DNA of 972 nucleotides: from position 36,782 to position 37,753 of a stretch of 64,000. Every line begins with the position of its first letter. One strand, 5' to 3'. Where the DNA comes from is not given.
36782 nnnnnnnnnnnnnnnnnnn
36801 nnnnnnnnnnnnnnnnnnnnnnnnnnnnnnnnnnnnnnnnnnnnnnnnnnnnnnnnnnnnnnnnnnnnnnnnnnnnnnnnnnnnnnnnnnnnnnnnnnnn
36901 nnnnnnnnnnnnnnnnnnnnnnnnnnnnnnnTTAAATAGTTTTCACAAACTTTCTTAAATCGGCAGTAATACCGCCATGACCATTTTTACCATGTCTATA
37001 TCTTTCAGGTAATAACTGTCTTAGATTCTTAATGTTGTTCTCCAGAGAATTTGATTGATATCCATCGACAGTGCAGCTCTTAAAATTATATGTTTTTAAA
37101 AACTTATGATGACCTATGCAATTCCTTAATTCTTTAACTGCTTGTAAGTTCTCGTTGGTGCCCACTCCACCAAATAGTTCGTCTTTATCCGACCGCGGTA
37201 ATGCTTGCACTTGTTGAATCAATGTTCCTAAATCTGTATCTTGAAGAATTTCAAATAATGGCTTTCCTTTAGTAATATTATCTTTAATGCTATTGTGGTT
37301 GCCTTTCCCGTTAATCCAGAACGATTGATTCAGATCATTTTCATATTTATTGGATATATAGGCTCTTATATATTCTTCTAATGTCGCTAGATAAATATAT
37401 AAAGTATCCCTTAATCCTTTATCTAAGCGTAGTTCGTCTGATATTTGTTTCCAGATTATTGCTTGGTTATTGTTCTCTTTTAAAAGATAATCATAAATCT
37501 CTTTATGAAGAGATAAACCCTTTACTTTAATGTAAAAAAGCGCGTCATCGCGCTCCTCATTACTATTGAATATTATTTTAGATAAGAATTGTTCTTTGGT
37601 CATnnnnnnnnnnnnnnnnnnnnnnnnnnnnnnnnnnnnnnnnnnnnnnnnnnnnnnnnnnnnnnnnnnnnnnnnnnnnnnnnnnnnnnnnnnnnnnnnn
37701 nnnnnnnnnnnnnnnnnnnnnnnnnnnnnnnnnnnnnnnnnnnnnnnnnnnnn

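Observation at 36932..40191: Three-gene operon: GHKL ATPase with a PD-ExK tail + minimal nucleotidyltransferase + Abi_2/HEPN protein; candidate undescribed defence system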

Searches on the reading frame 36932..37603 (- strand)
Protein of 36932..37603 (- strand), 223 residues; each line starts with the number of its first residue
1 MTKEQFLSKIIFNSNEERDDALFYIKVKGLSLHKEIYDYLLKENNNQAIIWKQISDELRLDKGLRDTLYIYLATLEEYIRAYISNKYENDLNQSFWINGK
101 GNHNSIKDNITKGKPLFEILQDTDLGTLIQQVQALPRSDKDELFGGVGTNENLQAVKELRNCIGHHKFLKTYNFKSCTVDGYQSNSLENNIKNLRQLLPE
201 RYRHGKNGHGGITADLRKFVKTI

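Call 3: search_protein_families(library=pfam, proteins=[window:36932-37603:-], max_evalue=1)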
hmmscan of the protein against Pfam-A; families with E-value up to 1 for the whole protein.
window:36932-37603:- (223 aa): 2 families
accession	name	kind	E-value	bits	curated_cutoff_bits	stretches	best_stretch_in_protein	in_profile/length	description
PF07751.16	Abi_2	-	3e-08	34.6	25.6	2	112-168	122-181/184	Abi-like protein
PF18470.6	Cas9_a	-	0.12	12.5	26.9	1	34-63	56-85/221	Cas9 alpha-helical lobe domain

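Call 4: search_protein_families(library=padloc, proteins=[window:36932-37603:-], max_evalue=1)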
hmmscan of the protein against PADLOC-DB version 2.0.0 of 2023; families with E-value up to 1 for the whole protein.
window:36932-37603:- (223 aa): 2 families
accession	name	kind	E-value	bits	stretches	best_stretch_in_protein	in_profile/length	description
PDLC02344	AbiD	-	0.00011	20.1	2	36-94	44-102/277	AbiD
PDLC04592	PDC-M34B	-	0.0013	16.4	1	42-109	35-100/192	-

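Call 5: search_protein_families(library=ncbifam, proteins=[window:36932-37603:-], max_evalue=1)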
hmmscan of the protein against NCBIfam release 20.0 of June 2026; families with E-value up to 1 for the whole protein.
window:36932-37603:- (223 aa): 0 families

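Call 7: search_protein_families(library=phrogs, proteins=[window:36932-37603:-], max_evalue=0.1)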
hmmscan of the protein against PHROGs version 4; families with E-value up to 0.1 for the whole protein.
window:36932-37603:- (223 aa): 2 families
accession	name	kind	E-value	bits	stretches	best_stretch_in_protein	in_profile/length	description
phrog_2158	-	moron, auxiliary metabolic gene and host takeover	0.00049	20.4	1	47-90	60-103/315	abortive infection resistance protein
phrog_2625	-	unknown function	0.002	18.8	0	167-189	20-42/56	-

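Call 12: search_solved_structures(query=window:36932-37603:-, max_evalue=10)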
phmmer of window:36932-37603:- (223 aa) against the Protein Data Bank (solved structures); distinct sequences matched with E-value up to 10: 11.
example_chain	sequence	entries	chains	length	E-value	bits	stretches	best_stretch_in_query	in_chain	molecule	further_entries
4iz7_B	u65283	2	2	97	0.38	13.5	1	84-143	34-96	Astrocytic phosphoprotein PEA-15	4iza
1n3k_A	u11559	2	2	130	0.4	13.4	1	84-144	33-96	Astrocytic phosphoprotein PEA-15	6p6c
4iz5_E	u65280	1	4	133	0.41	13.4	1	84-144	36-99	Astrocytic phosphoprotein PEA-15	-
9fqr_I4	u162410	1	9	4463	0.67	12.7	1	75-135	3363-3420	Dynein axonemal heavy chain 17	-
4dqh_A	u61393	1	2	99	0.9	12.3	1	112-172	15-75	Wild-type HIV-1 protease dimer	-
4q5m_A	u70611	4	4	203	0.91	12.2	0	112-167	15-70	Protease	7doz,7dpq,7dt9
1lv1_A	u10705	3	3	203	1.7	11.4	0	113-167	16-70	HIV-1 protease | POL PROTEIN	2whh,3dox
1g6l_A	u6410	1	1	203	1.7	11.4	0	113-167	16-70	HIV-1 PROTEASE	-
3kt5_A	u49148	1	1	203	1.8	11.3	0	113-167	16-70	Protease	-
3kt2_A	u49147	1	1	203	1.9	11.2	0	113-167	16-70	Protease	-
4qlh_A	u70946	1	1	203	1.9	11.2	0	113-166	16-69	Protease, linker, Protease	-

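Call 21: find_homologous_proteins(query=window:36932-37603:-, max_evalue=0.01)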
Query window:36932-37603:- (223 aa): 188 proteins with E <= 0.01 among 813 candidates; the best 120 are listed.
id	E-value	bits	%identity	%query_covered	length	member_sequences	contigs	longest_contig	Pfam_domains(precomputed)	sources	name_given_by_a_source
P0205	1.1e-144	497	100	100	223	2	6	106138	PF07751.17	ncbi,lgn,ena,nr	ncbi:MAG: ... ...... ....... [Bacilli bacterium]|nr:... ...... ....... [Bacilli bacterium]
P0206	2.5e-117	408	81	98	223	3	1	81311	PF07751.17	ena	-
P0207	4.4e-115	401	83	98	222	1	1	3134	PF07751.17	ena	-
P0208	1.4e-114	399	83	98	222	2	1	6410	PF07751.17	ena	-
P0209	3.5e-114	398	81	98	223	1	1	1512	PF07751.17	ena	-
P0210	5.5e-114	397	80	100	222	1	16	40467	PF07751.17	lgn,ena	-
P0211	9.2e-114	396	83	98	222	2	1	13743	PF07751.17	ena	-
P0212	9.8e-114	396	83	98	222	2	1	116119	PF07751.17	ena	-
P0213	1.2e-113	396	80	100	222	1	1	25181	PF07751.17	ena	-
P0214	6.7e-113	394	83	98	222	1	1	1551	PF07751.17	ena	-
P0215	8.3e-113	393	82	98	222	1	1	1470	PF07751.17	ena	-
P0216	1.3e-112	393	79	98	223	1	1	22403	PF07751.17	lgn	-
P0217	1.3e-111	389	81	98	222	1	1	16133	PF07751.17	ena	-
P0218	2.5e-111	388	81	98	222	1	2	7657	PF07751.17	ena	-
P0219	1.0e-110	386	79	98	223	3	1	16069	PF07751.17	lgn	-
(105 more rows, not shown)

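Call 32: search_solved_structures(query=A3, max_evalue=10, show_alignments=2)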
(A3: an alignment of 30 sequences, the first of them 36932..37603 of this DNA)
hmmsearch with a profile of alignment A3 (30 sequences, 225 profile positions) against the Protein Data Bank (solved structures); distinct sequences matched with E-value up to 10: 3.
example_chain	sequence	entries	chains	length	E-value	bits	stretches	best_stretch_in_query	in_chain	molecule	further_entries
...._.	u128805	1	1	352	0.31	13.8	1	118-171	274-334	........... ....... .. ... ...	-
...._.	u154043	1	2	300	0.55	13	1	44-101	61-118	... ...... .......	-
28op_O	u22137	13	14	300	0.95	12.2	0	63-96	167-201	Centromere protein O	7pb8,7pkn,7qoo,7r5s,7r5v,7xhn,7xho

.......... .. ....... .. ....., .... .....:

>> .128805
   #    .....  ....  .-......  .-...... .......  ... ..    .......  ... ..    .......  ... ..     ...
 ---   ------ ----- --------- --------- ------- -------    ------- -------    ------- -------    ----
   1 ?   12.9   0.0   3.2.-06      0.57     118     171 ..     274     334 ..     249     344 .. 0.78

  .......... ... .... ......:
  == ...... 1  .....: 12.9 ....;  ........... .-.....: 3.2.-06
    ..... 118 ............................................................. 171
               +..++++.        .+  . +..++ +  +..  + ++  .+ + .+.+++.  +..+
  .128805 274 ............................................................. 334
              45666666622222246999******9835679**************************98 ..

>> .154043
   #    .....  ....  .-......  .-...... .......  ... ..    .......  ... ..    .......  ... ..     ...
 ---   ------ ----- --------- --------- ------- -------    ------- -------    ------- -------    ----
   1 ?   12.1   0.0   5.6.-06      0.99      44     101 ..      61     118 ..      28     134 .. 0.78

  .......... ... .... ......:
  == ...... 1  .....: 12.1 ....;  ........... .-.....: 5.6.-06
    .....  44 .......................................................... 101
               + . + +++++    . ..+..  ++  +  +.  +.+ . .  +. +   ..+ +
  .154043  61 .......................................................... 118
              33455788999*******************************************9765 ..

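Call 46: predict_structure(alignment_id=A3)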
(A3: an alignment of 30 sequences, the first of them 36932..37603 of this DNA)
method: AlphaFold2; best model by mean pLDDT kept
length: 223 residues; sequences in the alignment: 30
mean_pLDDT: 94.5   pTM: 0.89
mean pLDDT of the five models: 94.5, 93.9, 93.8, 93.7, 93.5
residues with pLDDT >= 90: 201; 70-90: 19; 50-70: 3; < 50: 0
segments of 3 or more residues with pLDDT < 50: none
pLDDT, mean of each block of 10 residues (from residue 1): 95 96 95 96 93 95 96 98 94 95 96 95 97 98 96 98 96 97 96 96 84 85 58
secondary structure, 60 per line:
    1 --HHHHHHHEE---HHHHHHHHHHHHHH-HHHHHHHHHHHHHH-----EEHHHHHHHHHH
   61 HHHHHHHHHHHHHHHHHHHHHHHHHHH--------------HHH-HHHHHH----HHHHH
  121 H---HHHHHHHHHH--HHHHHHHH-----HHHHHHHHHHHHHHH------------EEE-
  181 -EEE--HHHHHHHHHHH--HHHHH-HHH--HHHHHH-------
elements in order: H3-9 H15-28 H30-43 H51-87 H106-111 H116-121 H125-134 H137-144 H150-164 E177-179 E182-184 H187-197 H200-204 H211-216

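Call 53: fold_search(model_id=the predicted structure, library=pdb)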
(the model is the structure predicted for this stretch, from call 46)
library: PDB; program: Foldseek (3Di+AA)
matches with E <= 10: 47; with E <= 0.001: 0
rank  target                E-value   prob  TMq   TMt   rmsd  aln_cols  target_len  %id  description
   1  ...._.                4.5e-03  1.00  0.67  0.52   6.5       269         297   12  PbAbiF dimer bound to ncRNA (released 2025-02-12)
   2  9bt3_A                9.3e-01  0.09  0.16  0.20  13.5       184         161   10  Crystal structure of Chorismate Mutase from Mycobacterium tuberculosis in complex with the cyclic peptide inhibitor L2 (released 2025-02-26)
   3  1rsr_B                2.1e+00  0.02  0.12  0.09  19.4       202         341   13  azide complex of the diferrous F208A mutant R2 subunit of ribonucleotide reductase (released 2003-12-23)
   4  4xtk_C                2.9e+00  0.05  0.19  0.16  14.2       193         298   10  Structure of TM1797, a CAS1 protein from Thermotoga maritima (released 2015-02-11)
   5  6w4x_D                2.9e+00  0.01  0.11  0.08  19.1       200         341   12  Holocomplex of E. coli class Ia ribonucleotide reductase with GDP and TTP (released 2020-04-08)
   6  9bt6_C                3.2e+00  0.06  0.16  0.21  12.9       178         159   11  Crystal structure of Chorismate Mutase from Mycobacterium tuberculosis in complex with the cyclic peptide inhibitor L2 (released 2025-02-26)
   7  6rxt_UL               3.4e+00  0.04  0.15  0.05  15.1       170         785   15  Cryo-EM structure of the 90S pre-ribosome (Kre33-Noc4) from Chaetomium thermophilum, state A (released 2019-08-14)
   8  9j27                  3.6e+00  0.02  0.14  0.13  19.8       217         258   10  Fe-SaPolF-L-isoleucine copmplex (released 2025-10-08)
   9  6n1l                  4.6e+00  0.04  0.15  0.22  16.4       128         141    8  The complement inhibitory domain of B. burgdorferi BBK32. (released 2019-03-27)
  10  9bt3_F                4.6e+00  0.04  0.16  0.20  13.2       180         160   10  Crystal structure of Chorismate Mutase from Mycobacterium tuberculosis in complex with the cyclic peptide inhibitor L2 (released 2025-02-26)
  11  9j3v_A                4.6e+00  0.03  0.17  0.15  18.3       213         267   10  Fe2+/Fe2+ PolF-L-isoleucine complex (released 2025-10-08)
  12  8bb6_A                4.6e+00  0.02  0.11  0.07  12.4       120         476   15  Crystal structure of Arabidopsis thaliana sucrose transporter SUC1 (released 2023-05-31)
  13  6w4x_C                4.6e+00  0.02  0.11  0.08  18.7       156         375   15  Holocomplex of E. coli class Ia ribonucleotide reductase with GDP and TTP (released 2020-04-08)
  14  3uus_E                4.8e+00  0.02  0.14  0.10  20.9       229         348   11  Crystal structure of the dATP inhibited E. coli class Ia ribonucleotide reductase complex (released 2011-12-21)
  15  1kf9_D                5.1e+00  0.06  0.23  0.30  14.6       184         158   15  PHAGE DISPLAY DERIVED VARIANT OF HUMAN GROWTH HORMONE COMPLEXED WITH TWO COPIES OF THE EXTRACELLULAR DOMAIN OF ITS REC (released 2002-11-20)
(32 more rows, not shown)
